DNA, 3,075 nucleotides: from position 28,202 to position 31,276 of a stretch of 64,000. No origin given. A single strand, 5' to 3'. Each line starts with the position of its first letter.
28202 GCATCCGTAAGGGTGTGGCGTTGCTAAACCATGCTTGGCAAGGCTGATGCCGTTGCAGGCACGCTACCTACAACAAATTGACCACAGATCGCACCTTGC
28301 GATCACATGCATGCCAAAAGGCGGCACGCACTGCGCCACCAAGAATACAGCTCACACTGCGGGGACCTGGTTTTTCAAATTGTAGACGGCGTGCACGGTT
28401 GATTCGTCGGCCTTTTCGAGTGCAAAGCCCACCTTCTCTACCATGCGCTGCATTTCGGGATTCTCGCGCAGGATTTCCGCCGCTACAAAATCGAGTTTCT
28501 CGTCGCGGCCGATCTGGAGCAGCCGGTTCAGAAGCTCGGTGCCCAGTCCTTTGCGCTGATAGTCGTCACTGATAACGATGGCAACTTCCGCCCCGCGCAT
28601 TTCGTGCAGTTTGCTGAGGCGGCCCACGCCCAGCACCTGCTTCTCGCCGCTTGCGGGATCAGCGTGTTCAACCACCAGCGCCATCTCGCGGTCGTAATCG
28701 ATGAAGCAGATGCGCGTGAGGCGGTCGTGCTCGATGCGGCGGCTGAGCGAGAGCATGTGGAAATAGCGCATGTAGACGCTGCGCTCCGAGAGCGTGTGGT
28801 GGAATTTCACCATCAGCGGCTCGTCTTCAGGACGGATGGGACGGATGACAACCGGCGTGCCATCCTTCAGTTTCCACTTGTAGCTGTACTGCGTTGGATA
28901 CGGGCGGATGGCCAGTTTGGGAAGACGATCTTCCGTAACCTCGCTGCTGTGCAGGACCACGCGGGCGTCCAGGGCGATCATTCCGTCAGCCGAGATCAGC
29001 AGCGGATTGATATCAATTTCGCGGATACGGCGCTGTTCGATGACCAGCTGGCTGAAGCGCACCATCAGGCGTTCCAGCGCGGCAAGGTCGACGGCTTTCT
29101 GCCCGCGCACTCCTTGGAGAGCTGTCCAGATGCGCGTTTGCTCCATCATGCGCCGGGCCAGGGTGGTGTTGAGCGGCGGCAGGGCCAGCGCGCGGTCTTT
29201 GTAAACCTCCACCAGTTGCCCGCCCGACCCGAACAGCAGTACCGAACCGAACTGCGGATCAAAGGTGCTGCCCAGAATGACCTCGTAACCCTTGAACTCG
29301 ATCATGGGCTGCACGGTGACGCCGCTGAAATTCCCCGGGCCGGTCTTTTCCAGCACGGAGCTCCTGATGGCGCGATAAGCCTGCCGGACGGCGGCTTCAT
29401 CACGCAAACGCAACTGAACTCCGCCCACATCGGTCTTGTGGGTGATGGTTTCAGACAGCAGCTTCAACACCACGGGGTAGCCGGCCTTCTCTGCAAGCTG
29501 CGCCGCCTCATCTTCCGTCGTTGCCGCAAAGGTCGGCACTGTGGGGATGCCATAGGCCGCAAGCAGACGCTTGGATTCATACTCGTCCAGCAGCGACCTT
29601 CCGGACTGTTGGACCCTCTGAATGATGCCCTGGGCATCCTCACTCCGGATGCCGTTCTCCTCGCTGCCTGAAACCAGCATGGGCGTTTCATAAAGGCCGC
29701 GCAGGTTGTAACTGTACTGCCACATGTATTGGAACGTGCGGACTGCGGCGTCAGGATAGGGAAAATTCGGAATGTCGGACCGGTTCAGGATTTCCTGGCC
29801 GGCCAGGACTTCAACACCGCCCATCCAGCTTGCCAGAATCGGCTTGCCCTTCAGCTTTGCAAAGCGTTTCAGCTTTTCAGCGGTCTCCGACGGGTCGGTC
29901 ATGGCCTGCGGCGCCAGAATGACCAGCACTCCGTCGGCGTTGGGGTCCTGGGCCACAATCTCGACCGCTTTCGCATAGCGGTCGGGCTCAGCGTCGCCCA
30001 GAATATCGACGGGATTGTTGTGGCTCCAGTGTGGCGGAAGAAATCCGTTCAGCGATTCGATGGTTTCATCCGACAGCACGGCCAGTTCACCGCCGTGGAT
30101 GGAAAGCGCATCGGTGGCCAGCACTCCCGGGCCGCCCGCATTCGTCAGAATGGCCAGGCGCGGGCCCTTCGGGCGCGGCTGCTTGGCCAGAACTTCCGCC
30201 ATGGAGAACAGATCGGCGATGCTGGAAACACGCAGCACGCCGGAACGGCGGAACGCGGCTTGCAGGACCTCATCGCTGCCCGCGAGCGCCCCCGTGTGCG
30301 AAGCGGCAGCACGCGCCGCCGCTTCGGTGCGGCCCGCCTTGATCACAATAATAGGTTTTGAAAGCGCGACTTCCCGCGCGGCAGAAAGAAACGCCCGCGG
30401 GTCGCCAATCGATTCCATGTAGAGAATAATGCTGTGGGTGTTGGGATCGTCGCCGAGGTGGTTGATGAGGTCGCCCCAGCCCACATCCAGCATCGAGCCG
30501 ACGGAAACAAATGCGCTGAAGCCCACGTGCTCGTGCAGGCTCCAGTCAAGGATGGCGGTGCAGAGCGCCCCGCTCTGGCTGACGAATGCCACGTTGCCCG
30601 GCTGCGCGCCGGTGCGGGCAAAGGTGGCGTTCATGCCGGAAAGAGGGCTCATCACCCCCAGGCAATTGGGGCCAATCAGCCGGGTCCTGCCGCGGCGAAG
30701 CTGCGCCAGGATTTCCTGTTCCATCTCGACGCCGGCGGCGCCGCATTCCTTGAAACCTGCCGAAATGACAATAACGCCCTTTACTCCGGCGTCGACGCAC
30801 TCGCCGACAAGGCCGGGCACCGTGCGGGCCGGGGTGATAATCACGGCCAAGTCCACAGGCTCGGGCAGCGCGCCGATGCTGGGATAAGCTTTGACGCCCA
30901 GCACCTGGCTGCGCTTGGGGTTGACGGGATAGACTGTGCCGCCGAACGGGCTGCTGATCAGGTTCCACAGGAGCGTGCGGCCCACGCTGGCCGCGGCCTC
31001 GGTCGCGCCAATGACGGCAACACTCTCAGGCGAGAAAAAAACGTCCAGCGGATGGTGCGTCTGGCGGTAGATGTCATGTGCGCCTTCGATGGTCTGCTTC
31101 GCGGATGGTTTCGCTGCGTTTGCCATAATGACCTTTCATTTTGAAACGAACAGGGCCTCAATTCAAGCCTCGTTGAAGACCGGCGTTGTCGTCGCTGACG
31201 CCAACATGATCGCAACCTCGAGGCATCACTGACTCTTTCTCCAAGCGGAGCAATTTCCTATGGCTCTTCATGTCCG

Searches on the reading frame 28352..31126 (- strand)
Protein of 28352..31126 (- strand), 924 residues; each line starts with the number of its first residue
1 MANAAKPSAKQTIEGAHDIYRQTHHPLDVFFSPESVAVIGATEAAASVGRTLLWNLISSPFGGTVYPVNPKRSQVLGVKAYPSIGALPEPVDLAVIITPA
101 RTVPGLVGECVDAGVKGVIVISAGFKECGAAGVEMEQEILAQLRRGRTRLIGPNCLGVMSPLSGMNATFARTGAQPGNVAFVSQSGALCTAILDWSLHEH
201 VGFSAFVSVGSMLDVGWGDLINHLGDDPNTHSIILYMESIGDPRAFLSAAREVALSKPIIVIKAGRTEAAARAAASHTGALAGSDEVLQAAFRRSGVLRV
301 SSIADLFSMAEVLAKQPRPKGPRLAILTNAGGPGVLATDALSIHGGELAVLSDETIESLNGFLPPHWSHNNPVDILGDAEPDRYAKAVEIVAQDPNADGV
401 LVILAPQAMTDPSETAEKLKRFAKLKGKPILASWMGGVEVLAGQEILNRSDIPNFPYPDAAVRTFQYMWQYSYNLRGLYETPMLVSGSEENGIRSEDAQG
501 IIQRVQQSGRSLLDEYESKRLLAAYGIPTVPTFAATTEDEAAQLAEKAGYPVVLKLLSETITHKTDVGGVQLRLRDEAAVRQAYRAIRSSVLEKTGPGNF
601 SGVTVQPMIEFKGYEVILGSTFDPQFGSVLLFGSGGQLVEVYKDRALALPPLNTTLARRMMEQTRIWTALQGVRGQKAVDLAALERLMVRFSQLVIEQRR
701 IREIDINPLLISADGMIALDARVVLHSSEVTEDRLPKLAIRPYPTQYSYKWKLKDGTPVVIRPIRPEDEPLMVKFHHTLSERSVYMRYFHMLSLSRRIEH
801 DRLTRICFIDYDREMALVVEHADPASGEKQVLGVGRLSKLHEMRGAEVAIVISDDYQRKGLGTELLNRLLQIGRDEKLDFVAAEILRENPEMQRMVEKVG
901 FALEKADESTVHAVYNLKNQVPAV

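Call 54: search_protein_families(library=pfam, proteins=[window:28352-31126:-], max_evalue=0.001)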
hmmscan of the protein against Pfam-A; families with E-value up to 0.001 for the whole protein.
window:28352-31126:- (924 aa): 8 families
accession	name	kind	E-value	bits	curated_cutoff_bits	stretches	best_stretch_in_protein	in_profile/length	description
PF13549.11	ATP-grasp_5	-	2.6e-85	285.7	27.6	1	505-725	2-221/221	ATP-grasp domain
PF13607.11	Succ_CoA_lig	-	4.4e-58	195.4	27.4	1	176-313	1-138/138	Succinyl-CoA ligase like flavodoxin domain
PF13380.12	CoA_binding_2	-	1.1e-24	87.5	22.8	1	35-160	2-115/116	CoA binding domain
PF13302.13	Acetyltransf_3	-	1.3e-14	55.5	25.4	1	760-901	3-137/138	Acetyltransferase (GNAT) domain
PF19045.5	Ligase_CoA_2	-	4.8e-13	49.9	23.7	1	325-470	2-155/162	Ligase-CoA domain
PF00583.31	Acetyltransf_1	-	1.7e-11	44.9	20.7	1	798-901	14-116/116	Acetyltransferase (GNAT) family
PF02629.25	CoA_binding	-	1.9e-11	45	22.3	1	33-124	3-97/97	CoA binding domain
PF13508.13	Acetyltransf_7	-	5.1e-06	27.2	27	1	822-901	11-82/84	Acetyltransferase (GNAT) domain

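Call 78: search_protein_families(library=ncbifam, proteins=[window:28352-31126:-], max_evalue=0.001)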
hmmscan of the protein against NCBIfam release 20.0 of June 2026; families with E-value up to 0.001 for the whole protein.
window:28352-31126:- (924 aa): 14 families
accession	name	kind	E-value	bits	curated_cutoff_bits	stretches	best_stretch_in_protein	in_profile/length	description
TIGR02717.1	AcCoA-syn-alpha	equivalog_domain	2.7e-166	553.7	567.15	1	27-471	1-446/447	acetate--CoA ligase alpha subunit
NF045493.1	HydDutCoALig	equivalog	8.7e-164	546.8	1300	1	29-724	5-697/698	4-hydroxybutyrate--CoA ligase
NF045494.1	AcCoALig_Archglob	equivalog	3.3e-151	504.9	1200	2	22-472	213-663/665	acetate--CoA ligase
NF045492.1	HydPropCoALig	equivalog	8.9e-131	437.5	1300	2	25-440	246-665/700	3-hydroxypropionate--CoA ligase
NF004230.0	PRK05678.1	equivalog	2.6e-17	63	336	1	91-302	66-276/291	succinate--CoA ligase subunit alpha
NF058543.1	ActPatMycb56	equivalog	1.7e-16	60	460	1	752-916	132-289/317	acetyltransferase Pat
TIGR01019.1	sucCoAalpha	subfamily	1.9e-16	60.3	353.2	1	75-306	46-278/286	succinate--CoA ligase subunit alpha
NF001913.0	PRK00696.1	equivalog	8.2e-12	44.8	370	1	513-726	3-219/388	ADP-forming succinate--CoA ligase subunit beta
TIGR01016.1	sucCoAbeta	subfamily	3.9e-10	39.2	375.55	1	513-725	3-218/386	succinate-CoA ligase subunit beta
NF040503.1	resist_ArsN1a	equivalog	4.5e-05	23.3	170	1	846-901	78-133/159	arsinothricin resistance N-acetyltransferase ArsN1 family A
NF010647.0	PRK14046.1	equivalog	0.00012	21.3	604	0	514-724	4-217/392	malate--CoA ligase subunit beta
NF010623.0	PRK14016.1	subfamily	0.0002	19.6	877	1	516-589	216-284/871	cyanophycin synthetase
TIGR01575.1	rimI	equivalog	0.00022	21.4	86.4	1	846-904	57-115/132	ribosomal protein S18-alanine N-acetyltransferase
TIGR02144.1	LysX_arch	equivalog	0.00041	19.5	275.6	0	514-555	87-128/281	lysine biosynthesis protein LysX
